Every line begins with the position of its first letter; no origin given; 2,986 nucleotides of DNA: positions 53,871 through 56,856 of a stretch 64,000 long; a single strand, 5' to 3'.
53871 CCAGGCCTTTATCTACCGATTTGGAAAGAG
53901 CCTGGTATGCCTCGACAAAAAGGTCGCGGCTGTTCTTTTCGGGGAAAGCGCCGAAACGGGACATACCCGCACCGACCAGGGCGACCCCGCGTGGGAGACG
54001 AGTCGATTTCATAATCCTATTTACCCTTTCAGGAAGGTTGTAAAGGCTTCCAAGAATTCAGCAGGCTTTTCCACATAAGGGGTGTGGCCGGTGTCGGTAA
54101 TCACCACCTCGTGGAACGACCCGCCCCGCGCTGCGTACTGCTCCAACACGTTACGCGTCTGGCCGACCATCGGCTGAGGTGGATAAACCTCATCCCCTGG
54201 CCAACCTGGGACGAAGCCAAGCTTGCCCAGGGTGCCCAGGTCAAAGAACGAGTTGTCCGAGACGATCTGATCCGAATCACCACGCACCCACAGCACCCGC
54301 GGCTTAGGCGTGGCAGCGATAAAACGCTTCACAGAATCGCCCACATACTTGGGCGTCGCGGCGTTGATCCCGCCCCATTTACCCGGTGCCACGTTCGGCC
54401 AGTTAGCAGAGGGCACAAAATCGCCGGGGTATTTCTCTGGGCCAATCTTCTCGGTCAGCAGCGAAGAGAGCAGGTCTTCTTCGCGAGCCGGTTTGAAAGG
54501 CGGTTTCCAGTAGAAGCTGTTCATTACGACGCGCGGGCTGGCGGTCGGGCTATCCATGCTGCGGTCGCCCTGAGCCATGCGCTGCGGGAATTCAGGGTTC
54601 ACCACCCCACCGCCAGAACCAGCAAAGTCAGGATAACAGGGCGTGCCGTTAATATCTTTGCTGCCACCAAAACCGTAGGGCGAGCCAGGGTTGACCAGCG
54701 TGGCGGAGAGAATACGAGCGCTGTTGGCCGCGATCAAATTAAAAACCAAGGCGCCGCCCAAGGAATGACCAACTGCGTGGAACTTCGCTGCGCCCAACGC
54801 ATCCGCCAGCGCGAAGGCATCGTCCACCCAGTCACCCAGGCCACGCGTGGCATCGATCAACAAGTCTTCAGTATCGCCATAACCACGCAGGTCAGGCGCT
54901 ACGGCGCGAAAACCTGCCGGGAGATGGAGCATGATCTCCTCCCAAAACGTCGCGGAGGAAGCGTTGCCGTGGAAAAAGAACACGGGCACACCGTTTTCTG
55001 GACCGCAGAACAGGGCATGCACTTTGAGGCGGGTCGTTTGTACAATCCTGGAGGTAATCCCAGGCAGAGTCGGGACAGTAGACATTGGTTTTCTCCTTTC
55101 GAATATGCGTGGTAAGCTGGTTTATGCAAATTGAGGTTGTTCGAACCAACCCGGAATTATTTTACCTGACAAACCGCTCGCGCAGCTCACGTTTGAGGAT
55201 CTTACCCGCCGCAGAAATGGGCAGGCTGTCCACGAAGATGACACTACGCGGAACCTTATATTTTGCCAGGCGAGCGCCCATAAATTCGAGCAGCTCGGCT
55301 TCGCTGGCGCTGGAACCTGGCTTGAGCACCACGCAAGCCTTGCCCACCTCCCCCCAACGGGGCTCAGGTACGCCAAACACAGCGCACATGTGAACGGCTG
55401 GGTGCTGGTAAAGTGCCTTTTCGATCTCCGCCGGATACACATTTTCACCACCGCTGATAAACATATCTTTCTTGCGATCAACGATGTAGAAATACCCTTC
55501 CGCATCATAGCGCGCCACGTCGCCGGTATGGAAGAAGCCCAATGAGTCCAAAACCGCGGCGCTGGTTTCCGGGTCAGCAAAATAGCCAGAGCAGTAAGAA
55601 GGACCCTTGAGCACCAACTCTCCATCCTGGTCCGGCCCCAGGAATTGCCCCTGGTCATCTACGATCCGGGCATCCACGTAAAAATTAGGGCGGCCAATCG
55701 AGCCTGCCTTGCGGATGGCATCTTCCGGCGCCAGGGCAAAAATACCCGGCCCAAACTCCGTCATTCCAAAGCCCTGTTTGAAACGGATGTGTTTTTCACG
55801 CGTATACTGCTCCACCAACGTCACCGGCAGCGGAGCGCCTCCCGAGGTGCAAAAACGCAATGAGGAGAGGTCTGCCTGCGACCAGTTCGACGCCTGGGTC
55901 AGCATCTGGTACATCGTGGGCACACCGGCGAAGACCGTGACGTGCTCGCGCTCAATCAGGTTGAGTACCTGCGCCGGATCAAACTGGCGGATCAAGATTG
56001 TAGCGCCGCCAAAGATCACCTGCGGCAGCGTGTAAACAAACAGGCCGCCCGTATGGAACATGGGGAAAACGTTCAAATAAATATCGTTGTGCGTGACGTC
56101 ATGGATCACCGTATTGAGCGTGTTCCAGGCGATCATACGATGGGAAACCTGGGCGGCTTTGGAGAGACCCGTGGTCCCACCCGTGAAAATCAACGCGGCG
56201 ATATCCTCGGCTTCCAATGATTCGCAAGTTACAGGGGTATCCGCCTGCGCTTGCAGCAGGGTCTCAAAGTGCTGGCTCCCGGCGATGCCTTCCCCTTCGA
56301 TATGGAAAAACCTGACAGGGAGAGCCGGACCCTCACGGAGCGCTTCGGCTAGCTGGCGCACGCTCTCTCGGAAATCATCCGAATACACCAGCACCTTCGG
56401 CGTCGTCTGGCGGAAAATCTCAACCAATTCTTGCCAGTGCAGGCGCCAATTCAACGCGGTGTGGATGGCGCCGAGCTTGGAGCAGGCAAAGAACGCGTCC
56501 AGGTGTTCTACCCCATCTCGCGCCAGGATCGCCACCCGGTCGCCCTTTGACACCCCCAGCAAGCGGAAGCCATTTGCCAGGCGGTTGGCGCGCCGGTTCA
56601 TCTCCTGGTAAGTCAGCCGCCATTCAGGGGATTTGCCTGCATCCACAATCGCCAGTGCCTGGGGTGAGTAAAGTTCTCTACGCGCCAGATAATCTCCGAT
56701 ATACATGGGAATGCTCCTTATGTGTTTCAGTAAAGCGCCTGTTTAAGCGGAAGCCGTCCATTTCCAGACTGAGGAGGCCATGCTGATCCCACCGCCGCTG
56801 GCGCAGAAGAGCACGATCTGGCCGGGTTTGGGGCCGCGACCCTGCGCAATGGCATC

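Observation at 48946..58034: Regulator-linked acyl-CoA cluster whose enzyme families echo Ole/beta-lactone-type biosynthesis but fit no described pathway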

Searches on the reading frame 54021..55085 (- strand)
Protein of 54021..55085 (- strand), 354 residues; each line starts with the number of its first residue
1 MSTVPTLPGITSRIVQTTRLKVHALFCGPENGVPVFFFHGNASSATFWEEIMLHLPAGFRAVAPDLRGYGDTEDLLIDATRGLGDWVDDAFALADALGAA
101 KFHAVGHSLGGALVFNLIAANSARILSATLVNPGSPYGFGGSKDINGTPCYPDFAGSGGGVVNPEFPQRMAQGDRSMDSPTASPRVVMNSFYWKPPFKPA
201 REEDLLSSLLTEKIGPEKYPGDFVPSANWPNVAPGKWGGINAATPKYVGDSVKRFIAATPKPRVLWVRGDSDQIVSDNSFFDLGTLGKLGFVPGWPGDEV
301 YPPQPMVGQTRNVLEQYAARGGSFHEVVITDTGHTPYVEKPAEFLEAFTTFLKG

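Call 3: search_protein_families(library=pfam, proteins=[window:54021-55085:-])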
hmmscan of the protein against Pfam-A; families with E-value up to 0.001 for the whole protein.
window:54021-55085:- (354 aa): 4 families
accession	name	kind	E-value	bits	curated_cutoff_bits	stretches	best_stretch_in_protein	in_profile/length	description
PF12697.13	Abhydrolase_6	-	3.9e-18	67.4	26.3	1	35-347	1-217/217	Alpha/beta hydrolase family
PF00561.26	Abhydrolase_1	-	7.2e-18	65.6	25.8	1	34-135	2-103/245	alpha/beta hydrolase fold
PF12146.15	Hydrolase_4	-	7.1e-09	35.7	27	1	35-136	7-116/239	Serine aminopeptidase, S33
PF07224.18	Chlorophyllase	-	0.00039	19.7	26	1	35-120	45-136/301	Chlorophyllase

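Call 5: search_protein_families(library=ncbifam, proteins=[window:54021-55085:-], max_evalue=0.00001)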
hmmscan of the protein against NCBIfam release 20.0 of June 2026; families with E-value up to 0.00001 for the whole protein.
window:54021-55085:- (354 aa): 14 families
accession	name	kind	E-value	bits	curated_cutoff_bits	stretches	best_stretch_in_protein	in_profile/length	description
NF050089.1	i_nPHAscl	equivalog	1.4e-16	60.5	300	1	34-140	20-124/288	intracellular short-chain-length polyhydroxyalkanoate depolymerase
NF011457.0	PRK14875.1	equivalog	9e-16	57.8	307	1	14-134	114-232/372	acetoin dehydrogenase dihydrolipoyllysine-residue acetyltransferase subunit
TIGR02427.1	protocat_pcaD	equivalog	5.2e-14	52.2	255.85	1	28-132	8-111/251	3-oxoadipate enol-lactonase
NF051488.1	bifunc_PcaDC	exception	1.3e-13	50.8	390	1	28-135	8-113/375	bifunctional 3-oxoadipate enol-lactonase/4-carboxymuconolactone decarboxylase PcaDC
NF002938.0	PRK03592.1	equivalog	8.9e-13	48.2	241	1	31-126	29-122/298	haloalkane dehalogenase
TIGR03695.1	menH_SHCHC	equivalog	3.7e-12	46.2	208.55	1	34-131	4-102/252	2-succinyl-6-hydroxy-2,4-cyclohexadiene-1-carboxylate synthase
TIGR03056.1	bchO_mg_che_rel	equivalog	2.1e-09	36.8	172.55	1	13-123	9-118/278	alpha/beta fold hydrolase BchO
TIGR03611.1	RutD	equivalog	6.1e-09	35.6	238.5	1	30-132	11-112/258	pyrimidine utilization protein D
NF004514.1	PRK05855.1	equivalog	1.3e-08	33.9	455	1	17-124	7-117/578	SDR family oxidoreductase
NF002043.0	PRK00870.1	subfamily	3.5e-08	33.2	265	1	16-138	30-153/302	haloalkane dehalogenase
TIGR03343.1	biphenyl_bphD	equivalog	1.1e-07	31.3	462.15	1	31-134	29-135/282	2-hydroxy-6-oxo-6-phenylhexa-2,4-dienoate hydrolase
NF051487.1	bifunc_PcaCD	exception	2.7e-07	30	430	1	8-137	144-275/413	bifunctional 4-carboxymuconolactone decarboxylase/3-oxoadipate enol-lactonase PcaCD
NF045632.1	hydroxlase_HsaD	equivalog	6.4e-07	28.6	400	1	10-134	12-138/290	4,5:9,10-diseco-3-hydroxy-5,9,17-trioxoandrosta-1(10),2-diene-4-oate hydrolase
TIGR01738.1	bioH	equivalog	2.2e-06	27.5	206.95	0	34-125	6-90/245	pimeloyl-ACP methyl ester esterase BioH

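Call 19: search_solved_structures(query=window:54021-55085:-, max_evalue=0.00001, show_alignments=1)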
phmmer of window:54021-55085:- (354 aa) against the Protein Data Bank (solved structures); distinct sequences matched with E-value up to 0.00001: 149 (the best 60 are shown).
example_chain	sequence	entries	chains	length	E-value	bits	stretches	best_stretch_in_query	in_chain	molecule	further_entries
6ty7_A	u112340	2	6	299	3.5e-12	49.2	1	15-126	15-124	Haloalkane dehalogenase variant DhaA115 domain-swapped dimer type-1 | Haloalkane dehalogenase variant DhaA115 domain-swapped dimer type-2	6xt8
8oe2_A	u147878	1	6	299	3.5e-12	49.2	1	15-126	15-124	Haloalkane dehalogenase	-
6sp5_A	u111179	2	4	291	3.8e-12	49.1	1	15-126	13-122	Haloalkane dehalogenase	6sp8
5flk_A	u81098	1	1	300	3.9e-12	49.1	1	15-126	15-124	DHAA101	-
3rk4_A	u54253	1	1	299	6.5e-12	48.4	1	15-127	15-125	Haloalkane dehalogenase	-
3fwh_A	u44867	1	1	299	6.6e-12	48.4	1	15-127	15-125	Haloalkane dehalogenase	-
3g9x_A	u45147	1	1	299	6.6e-12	48.3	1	15-127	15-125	Haloalkane dehalogenase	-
4fwb_A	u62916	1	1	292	7e-12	48.3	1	17-127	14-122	Haloalkane dehalogenase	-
4e46_A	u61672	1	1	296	7.3e-12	48.2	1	15-126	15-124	Haloalkane dehalogenase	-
1bn6_A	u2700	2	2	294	7.3e-12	48.2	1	15-126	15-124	HALOALKANE DEHALOGENASE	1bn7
3fbw_A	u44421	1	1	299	7.3e-12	48.2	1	15-126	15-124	Haloalkane dehalogenase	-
4wcv_A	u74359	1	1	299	7.4e-12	48.2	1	15-126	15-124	Haloalkane dehalogenase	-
6xtc_A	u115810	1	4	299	7.4e-12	48.2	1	15-126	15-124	Haloalkane dehalogenase variant DhaA177 domain-swapped dimer type-3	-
4f60_A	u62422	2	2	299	7.4e-12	48.2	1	15-126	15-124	Haloalkane dehalogenase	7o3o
4hzg_A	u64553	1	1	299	7.4e-12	48.2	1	15-126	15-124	Haloalkane dehalogenase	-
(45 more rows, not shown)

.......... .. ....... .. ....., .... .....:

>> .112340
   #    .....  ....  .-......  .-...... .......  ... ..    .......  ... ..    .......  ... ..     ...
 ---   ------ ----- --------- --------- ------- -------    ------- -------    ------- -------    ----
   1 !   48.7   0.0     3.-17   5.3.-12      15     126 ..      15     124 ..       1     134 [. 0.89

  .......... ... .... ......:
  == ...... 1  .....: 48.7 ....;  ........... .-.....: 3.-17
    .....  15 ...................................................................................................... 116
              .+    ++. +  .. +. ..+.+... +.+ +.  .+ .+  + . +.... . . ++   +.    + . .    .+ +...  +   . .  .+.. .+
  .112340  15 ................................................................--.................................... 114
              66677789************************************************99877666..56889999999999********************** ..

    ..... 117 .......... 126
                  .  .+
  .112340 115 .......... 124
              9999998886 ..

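Call 76: find_homologous_proteins(query=window:54021-55085:-, max_evalue=1e-10)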
Query window:54021-55085:- (354 aa): 5242 proteins with E <= 1e-10 among 8000 candidates; the best 120 are listed.
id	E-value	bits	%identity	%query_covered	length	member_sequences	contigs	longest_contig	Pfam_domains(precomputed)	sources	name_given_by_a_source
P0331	1.1e-217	740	89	100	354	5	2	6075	PF12697.14,PF00561.27,PF12146.16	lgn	-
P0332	8.2e-214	728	89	100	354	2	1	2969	PF12697.14,PF00561.27,PF12146.16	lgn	-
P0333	1.2e-193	661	80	100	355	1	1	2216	PF12697.14,PF00561.27,PF12146.16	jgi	jgi:pimeloyl-ACP methyl ester carboxylesterase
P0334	1.0e-189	648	78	100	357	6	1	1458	PF12697.14,PF00561.27,PF12146.16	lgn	-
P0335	1.6e-189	648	78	100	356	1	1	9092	PF12697.14,PF00561.27,PF12146.16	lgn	-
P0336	2.3e-189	647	78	99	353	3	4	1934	PF12697.14,PF00561.27,PF12146.16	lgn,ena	-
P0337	3.5e-189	647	76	100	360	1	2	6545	PF12697.14,PF00561.27,PF12146.16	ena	-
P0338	2.9e-188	644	78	99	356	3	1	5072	PF12697.14,PF00561.27,PF12146.16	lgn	-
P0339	5.7e-188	643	77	100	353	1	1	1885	PF12697.14,PF00561.27,PF12146.16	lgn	-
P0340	1.2e-187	642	76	100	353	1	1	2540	PF12697.14,PF00561.27,PF07819.20,PF12146.16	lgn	-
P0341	1.9e-187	641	77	100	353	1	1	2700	PF12697.14,PF00561.27,PF12146.16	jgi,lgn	-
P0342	2.5e-187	641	76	100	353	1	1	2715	PF12697.14,PF00561.27,PF07819.20,PF12146.16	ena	-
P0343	3.4e-187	640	76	100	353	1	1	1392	PF12697.14,PF00561.27,PF12146.16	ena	-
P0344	4.2e-187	640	78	100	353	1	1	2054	PF12697.14,PF00561.27,PF12146.16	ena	-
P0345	4.4e-187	640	77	100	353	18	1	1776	PF12697.14,PF00561.27,PF12146.16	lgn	-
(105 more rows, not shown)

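Call 89: predict_structure(alignment_id=A4)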
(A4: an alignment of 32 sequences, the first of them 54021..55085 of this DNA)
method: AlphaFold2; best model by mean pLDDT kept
length: 354 residues; sequences in the alignment: 32
mean_pLDDT: 70.3   pTM: 0.78
mean pLDDT of the five models: 70.3, 69.3, 69.1, 68.9, 68.7
residues with pLDDT >= 90: 108; 70-90: 96; 50-70: 46; < 50: 104
segments of 3 or more residues with pLDDT < 50: 1-3, 41-46, 68-80, 153-162, 179-248
pLDDT, mean of each block of 10 residues (from residue 1): 66 82 88 89 56 94 69 41 74 95 91 90 98 78 71 44 51 54 38 32 33 33 39 33 47 92 96 76 72 68 85 98 97 85 95 93
secondary structure, 60 per line:
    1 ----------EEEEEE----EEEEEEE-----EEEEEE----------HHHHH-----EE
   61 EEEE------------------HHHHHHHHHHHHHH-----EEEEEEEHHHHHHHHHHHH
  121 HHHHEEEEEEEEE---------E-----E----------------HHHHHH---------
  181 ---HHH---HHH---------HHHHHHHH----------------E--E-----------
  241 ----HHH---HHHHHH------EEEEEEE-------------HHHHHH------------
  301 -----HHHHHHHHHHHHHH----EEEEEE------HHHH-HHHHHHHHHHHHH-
elements in order: E11-16 E21-27 E33-38 H49-53 E59-64 H83-96 E102-108 H109-124 E125-133 H166-171 H202-209 H251-256 E263-269 H283-288 H306-319 E324-329 H336-339 H341-353

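Call 92: fold_search(model_id=the predicted structure, library=pdb)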
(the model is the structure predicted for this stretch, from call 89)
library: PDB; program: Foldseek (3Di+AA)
matches with E <= 10: 1946; with E <= 0.001: 1684
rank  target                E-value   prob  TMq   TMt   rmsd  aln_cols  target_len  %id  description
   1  8ynv_C                2.9e-13  1.00  0.51  0.59  11.9       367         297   18  Poly(3-hydroxybutyrate) depolymerase PhaZ from Bacillus thuringiensis (released 2024-12-11)
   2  6i8w_A                3.9e-13  1.00  0.48  0.55  11.5       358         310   17  Crystal structure of a membrane phospholipase A, a novel bacterial virulence factor (released 2019-11-27)
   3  8ynv_A                6.0e-13  1.00  0.52  0.60  12.0       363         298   19  Poly(3-hydroxybutyrate) depolymerase PhaZ from Bacillus thuringiensis (released 2024-12-11)
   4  8ynv_B                6.8e-13  1.00  0.52  0.61  12.0       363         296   18  Poly(3-hydroxybutyrate) depolymerase PhaZ from Bacillus thuringiensis (released 2024-12-11)
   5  8ynw_A                1.3e-12  1.00  0.51  0.59  12.0       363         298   19  S102A mutant of poly(3-hydroxybutyrate) depolymerase PhaZ from Bacillus thuringiensis (released 2024-12-11)
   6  9l75_A                2.7e-12  1.00  0.47  0.58   9.2       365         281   15  A novel PE hydrolase and its structural basis (released 2025-12-31)
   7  8ynw_B                2.8e-12  1.00  0.51  0.59  12.1       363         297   19  S102A mutant of poly(3-hydroxybutyrate) depolymerase PhaZ from Bacillus thuringiensis (released 2024-12-11)
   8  5a62                  4.4e-12  1.00  0.49  0.61  12.1       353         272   16  Hydrolytic potential of the ammonia-oxidizing Thaumarchaeon Nitrososphaera gargenis - crystal structure and activity pro (released 2016-07-06)
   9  9l75_B                7.1e-12  1.00  0.46  0.61   9.6       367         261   15  A novel PE hydrolase and its structural basis (released 2025-12-31)
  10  1a88_A                7.1e-12  1.00  0.50  0.62  11.3       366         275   19  CHLOROPEROXIDASE L (released 1998-10-14)
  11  7jqy_B                7.1e-12  1.00  0.48  0.57  12.0       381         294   15  Crystal structure of Cfl1-D123S from Burkholderia cenocepacia (released 2021-03-17)
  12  2r11_B                8.6e-12  1.00  0.47  0.58  11.2       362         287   15  Crystal structure of putative hydrolase (2632844) from Bacillus subtilis at 1.96 A resolution (released 2007-09-04)
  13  4ccw                  1.2e-11  1.00  0.48  0.59  11.0       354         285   18  Crystal structure of naproxen esterase (carboxylesterase NP) from Bacillus subtilis (released 2014-01-22)
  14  8ynw_D                1.2e-11  1.00  0.51  0.60  12.3       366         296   19  S102A mutant of poly(3-hydroxybutyrate) depolymerase PhaZ from Bacillus thuringiensis (released 2024-12-11)
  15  2r11_A                1.3e-11  1.00  0.48  0.59  11.3       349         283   16  Crystal structure of putative hydrolase (2632844) from Bacillus subtilis at 1.96 A resolution (released 2007-09-04)
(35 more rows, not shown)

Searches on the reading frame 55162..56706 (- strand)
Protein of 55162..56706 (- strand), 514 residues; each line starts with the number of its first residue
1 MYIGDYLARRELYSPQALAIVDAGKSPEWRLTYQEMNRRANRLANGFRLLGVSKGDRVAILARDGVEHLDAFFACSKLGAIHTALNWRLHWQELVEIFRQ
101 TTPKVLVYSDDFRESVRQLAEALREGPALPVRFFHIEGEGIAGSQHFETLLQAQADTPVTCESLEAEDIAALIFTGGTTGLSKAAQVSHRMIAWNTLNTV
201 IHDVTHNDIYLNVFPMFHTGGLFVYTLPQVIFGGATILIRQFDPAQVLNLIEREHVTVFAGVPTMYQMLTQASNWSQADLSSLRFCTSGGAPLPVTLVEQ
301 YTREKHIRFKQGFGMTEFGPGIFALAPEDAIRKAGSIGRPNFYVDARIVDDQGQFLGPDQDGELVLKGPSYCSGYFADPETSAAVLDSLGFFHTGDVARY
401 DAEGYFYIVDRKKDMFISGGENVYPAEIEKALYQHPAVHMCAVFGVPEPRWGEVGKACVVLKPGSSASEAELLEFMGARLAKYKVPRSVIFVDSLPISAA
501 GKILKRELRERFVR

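Call 3: search_protein_families(library=pfam, proteins=[window:55162-56706:-])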
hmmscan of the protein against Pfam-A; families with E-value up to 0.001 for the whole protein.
window:55162-56706:- (514 aa): 2 families
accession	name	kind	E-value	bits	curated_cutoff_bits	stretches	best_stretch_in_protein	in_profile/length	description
PF00501.34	AMP-binding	-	3e-82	276.9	29.9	1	15-376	9-384/384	AMP-binding enzyme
PF13193.12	AMP-binding_C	-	8.7e-22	78.3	24.5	1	427-502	1-76/76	AMP-binding enzyme C-terminal domain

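Call 5: search_protein_families(library=ncbifam, proteins=[window:55162-56706:-], max_evalue=0.00001)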
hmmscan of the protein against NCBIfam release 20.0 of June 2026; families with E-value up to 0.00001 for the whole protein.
window:55162-56706:- (514 aa): 105 families (the best 25 are shown)
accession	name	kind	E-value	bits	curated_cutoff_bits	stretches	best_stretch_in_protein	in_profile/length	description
NF004837.0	PRK06187.1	subfamily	2.9e-139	464.7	476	1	5-512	12-522/531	long-chain-fatty-acid--CoA ligase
NF006182.0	PRK08316.1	subfamily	6.1e-124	414.4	663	1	3-513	13-518/523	fatty acyl-CoA synthetase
NF052269.1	Staph_lig_FadD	equivalog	2e-121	405.8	650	1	5-510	4-491/499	long-chain-fatty-acid--CoA ligase FadD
NF005307.0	PRK06839.1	equivalog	8.4e-119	397.4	748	1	6-510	7-491/496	o-succinylbenzoate--CoA ligase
NF006572.0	PRK09088.1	equivalog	4.2e-110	368.7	696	2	152-512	125-487/491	acyl-CoA synthetase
NF005801.1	PRK07656.1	equivalog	5.6e-105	351.8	657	1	25-509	21-500/500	FadD3 family acyl-CoA ligase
NF005676.0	PRK07470.1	equivalog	3.8e-99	332.7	774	1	6-512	25-529/544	acyl-CoA synthetase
NF005702.0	PRK07514.1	subfamily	1.5e-98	330.4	558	1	28-512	27-500/506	malonyl-CoA synthase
NF002966.0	PRK03640.1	equivalog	4.3e-97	325.7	556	1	5-511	6-479/483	o-succinylbenzoate--CoA ligase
NF004114.0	PRK05605.1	equivalog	3.3e-95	319.6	766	2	146-513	197-570/575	long-chain-fatty-acid--CoA ligase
NF009233.0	PRK12583.1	subfamily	5e-93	312.4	832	1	3-513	20-551/558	fatty acid CoA ligase family protein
NF005857.1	PRK07786.1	exception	8.5e-91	305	733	1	6-512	14-512/513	fatty-acid--CoA ligase FadD5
NF006181.0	PRK08314.1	subfamily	1.1e-90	304.6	705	1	30-511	49-553/563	long-chain-fatty-acid--CoA ligase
NF005714.0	PRK07529.1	subfamily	1.6e-89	301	632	1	27-511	60-575/640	acyl-CoA synthetase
TIGR01923.1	menE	equivalog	1.3e-86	291.2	330.15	1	32-507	1-441/442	o-succinylbenzoate--CoA ligase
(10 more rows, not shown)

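Call 17: search_solved_structures(query=window:55162-56706:-, max_evalue=1e-40)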
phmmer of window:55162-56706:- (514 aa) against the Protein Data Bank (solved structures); distinct sequences matched with E-value up to 1e-40: 76 (the best 60 are shown).
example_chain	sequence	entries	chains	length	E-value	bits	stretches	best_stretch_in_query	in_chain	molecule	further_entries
8weu_A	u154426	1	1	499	1.3e-118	399.7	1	3-512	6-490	Fatty-acyl-CoA synthase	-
8wev_A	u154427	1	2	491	1.4e-118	399.7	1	3-512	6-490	Feruloyl-CoA Synthetase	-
3r44_A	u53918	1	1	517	3.4e-88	299.4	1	3-512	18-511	fatty acyl CoA synthetase FADD13 (FATTY-ACYL-CoA SYNTHETASE)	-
4fuq_A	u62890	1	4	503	2e-73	250.7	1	14-512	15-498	Malonyl CoA synthetase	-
4gxr_A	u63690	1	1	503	5.6e-73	249.3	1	14-512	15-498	Malonyl CoA synthetase, Benzoate-CoA ligase Chimeric protein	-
3ivr_A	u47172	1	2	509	6.7e-73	249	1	29-505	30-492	Putative long-chain-fatty-acid CoA ligase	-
4fut_A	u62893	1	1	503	1.4e-72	248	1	14-512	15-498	Malonyl CoA synthetase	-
1ult_A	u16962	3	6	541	2e-71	244.1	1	29-512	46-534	long chain fatty acid-CoA ligase | long-chain-fatty-acid-CoA synthetase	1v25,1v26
4gxq_A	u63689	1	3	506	2.5e-71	243.8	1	14-512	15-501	Malonyl CoA synthetase, Benzoate-CoA ligase Chimeric protein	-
8r2q_A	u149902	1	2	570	2.3e-69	237.3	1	7-512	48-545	Probable fatty-acid-CoA ligase FadD5 (Fatty-acid-CoA synthetase) (Fatty-acid-CoA synthase)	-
5buq_A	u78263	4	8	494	1.6e-68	234.6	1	157-510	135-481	2-succinylbenzoate--CoA ligase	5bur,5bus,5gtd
5x8f_A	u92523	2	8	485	3.8e-68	233.3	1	157-510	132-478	2-succinylbenzoate--CoA ligase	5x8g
3a9u_A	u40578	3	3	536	3.5e-63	216.9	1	31-512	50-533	4-coumarate--CoA ligase | 4-coumarate:CoA ligase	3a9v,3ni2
6ihk_A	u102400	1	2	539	2.2e-62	214.3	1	29-512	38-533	AMP-binding domain protein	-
6ijb_A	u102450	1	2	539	1.5e-61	211.6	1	29-512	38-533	AMP-binding domain protein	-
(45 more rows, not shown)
